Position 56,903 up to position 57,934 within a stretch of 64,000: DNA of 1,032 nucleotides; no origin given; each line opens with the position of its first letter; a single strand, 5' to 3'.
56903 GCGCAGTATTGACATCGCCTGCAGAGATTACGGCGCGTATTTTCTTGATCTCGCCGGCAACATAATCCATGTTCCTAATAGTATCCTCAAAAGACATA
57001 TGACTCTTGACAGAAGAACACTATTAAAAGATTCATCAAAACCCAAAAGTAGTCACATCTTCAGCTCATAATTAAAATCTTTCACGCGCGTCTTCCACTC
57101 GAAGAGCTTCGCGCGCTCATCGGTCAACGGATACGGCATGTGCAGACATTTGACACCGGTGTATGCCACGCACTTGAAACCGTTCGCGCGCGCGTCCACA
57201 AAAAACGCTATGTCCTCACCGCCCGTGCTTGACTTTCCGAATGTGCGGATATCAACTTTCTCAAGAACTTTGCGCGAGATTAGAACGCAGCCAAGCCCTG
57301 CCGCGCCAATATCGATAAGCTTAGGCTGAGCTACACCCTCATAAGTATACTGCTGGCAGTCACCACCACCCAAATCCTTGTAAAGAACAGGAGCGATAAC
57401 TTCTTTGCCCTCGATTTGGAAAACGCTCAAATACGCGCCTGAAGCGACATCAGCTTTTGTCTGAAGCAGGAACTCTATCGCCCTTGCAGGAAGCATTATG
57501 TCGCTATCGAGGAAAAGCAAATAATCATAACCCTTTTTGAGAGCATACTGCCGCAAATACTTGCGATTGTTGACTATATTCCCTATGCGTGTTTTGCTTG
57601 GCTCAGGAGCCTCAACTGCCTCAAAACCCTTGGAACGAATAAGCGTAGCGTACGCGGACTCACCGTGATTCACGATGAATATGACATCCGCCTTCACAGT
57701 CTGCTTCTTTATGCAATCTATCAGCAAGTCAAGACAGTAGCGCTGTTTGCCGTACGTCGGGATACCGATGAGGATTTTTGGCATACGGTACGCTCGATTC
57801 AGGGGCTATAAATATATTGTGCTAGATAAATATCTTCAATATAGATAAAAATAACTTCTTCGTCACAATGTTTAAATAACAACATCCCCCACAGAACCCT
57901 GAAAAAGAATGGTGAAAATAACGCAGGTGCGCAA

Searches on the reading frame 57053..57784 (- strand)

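Call 3: search_protein_families(library=pfam, proteins=[window:57053-57784:-], max_evalue=0.01)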
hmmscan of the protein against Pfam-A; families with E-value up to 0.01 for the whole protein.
window:57053-57784:- (243 aa): 1 family
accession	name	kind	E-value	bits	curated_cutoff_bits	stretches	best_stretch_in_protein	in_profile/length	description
PF13641.12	Glyco_tranf_2_3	-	0.00037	21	27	0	2-109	1-110/230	Glycosyltransferase like family 2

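Call 4: search_protein_families(library=ncbifam, proteins=[window:57053-57784:-], max_evalue=0.01)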
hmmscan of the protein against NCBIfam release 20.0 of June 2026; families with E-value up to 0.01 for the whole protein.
window:57053-57784:- (243 aa): 0 families
